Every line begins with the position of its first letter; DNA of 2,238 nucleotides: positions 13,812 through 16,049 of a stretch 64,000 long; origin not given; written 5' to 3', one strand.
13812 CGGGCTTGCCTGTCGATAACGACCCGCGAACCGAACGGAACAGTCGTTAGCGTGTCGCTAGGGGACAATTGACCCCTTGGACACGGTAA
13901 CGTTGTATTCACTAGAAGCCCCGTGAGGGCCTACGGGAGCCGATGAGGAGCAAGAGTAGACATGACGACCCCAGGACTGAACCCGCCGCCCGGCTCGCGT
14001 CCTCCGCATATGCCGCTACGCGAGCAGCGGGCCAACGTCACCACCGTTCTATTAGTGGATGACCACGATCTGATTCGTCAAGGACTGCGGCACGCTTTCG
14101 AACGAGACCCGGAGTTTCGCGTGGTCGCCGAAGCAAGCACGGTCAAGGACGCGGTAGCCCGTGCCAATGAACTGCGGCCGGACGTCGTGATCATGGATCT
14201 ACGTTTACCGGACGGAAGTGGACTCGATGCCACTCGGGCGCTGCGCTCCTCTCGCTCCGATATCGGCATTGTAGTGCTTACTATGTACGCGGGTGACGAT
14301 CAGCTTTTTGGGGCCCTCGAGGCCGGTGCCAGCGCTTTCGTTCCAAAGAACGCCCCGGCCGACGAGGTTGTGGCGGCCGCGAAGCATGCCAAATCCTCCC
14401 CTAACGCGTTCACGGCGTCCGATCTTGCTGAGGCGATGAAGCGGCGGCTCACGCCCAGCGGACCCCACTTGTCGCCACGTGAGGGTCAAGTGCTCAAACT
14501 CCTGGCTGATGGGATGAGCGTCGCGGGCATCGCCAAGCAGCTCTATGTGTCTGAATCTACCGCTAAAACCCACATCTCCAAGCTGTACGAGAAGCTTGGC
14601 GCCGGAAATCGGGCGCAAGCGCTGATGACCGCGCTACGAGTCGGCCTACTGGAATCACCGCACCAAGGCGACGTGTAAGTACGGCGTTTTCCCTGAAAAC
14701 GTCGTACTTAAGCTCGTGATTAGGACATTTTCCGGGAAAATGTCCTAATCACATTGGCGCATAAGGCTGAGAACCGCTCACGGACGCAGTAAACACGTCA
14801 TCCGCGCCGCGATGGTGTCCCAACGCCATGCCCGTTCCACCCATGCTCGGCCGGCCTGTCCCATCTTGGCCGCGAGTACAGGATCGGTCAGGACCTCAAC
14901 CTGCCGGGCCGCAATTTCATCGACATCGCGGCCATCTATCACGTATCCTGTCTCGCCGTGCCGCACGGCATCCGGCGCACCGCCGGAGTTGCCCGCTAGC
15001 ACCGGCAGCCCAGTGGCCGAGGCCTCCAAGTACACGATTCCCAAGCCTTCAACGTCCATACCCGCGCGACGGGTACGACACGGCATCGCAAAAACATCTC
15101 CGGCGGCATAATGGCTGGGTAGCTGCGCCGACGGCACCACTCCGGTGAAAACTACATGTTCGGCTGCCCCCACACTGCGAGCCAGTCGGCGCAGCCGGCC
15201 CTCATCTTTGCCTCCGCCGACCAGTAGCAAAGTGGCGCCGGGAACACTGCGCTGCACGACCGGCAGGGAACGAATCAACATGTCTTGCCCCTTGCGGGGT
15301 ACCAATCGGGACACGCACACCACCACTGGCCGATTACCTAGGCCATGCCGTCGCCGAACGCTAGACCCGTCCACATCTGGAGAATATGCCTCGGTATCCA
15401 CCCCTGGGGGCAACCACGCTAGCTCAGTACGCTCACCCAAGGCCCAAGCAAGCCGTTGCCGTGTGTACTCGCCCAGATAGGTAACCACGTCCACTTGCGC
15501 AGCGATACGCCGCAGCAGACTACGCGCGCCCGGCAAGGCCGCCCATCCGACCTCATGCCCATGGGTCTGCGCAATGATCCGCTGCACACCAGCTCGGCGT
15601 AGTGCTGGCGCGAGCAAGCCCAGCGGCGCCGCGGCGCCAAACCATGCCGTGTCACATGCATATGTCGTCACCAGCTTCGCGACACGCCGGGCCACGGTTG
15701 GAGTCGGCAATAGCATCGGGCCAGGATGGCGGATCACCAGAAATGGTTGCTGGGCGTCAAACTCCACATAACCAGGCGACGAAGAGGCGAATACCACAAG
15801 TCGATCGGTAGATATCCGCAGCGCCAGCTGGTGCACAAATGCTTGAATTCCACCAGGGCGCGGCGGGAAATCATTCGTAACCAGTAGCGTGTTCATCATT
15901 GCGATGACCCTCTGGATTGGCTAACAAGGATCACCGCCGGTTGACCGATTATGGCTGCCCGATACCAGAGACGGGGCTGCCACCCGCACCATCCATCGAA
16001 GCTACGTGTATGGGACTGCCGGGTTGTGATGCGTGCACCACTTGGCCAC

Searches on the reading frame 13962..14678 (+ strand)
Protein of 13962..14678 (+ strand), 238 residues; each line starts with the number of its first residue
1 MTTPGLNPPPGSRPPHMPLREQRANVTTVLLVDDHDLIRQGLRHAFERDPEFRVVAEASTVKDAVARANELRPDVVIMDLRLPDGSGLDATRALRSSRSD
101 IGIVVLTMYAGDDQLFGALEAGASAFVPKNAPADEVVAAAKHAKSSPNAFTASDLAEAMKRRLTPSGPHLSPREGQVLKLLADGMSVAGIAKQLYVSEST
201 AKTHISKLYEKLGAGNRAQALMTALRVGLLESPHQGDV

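Call 48: search_protein_families(library=pfam, proteins=[window:13962-14678:+], max_evalue=0.00001)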
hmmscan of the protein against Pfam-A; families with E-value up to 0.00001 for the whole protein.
window:13962-14678:+ (238 aa): 3 families
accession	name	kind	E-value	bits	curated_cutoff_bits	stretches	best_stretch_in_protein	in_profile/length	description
PF00072.30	Response_reg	-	3.1e-25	88.9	30.2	1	29-140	1-110/111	Response regulator receiver domain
PF00196.25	GerE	-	7.7e-17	61.1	23.5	1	170-223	3-56/57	Bacterial regulatory proteins, luxR family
PF08281.18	Sigma70_r4_2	-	1.7e-06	28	25.7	1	169-212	10-54/54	Sigma-70, region 4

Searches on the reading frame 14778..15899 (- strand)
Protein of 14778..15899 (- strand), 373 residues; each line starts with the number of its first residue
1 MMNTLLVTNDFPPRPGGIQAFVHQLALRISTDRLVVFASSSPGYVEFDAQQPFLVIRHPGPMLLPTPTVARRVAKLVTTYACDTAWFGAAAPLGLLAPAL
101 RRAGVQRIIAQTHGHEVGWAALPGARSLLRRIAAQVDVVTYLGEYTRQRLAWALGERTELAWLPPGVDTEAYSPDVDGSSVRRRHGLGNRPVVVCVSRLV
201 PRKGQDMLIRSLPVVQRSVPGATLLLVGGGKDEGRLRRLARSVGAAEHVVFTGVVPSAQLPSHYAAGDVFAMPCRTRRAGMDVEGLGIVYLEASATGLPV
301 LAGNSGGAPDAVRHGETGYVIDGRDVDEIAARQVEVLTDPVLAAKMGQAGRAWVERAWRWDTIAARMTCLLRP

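Call 48: search_protein_families(library=pfam, proteins=[window:14778-15899:-], max_evalue=0.00001)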
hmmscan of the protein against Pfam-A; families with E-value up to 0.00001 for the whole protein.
window:14778-15899:- (373 aa): 4 families
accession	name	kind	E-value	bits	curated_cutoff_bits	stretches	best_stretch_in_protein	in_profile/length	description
PF00534.26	Glycos_transf_1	-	7.1e-38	130.3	26.4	1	183-353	7-172/172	Glycosyl transferases group 1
PF13692.12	Glyco_trans_1_4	-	1.3e-32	113.5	27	1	190-339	1-142/142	Glycosyl transferases group 1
PF13439.12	Glyco_transf_4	-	1.5e-10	41.8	28.5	1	15-170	1-169/170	Glycosyltransferase Family 4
PF20706.3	GT4-conflict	-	6.1e-06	25.9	26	0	130-364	141-382/385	Family 4 Glycosyltransferase in conflict systems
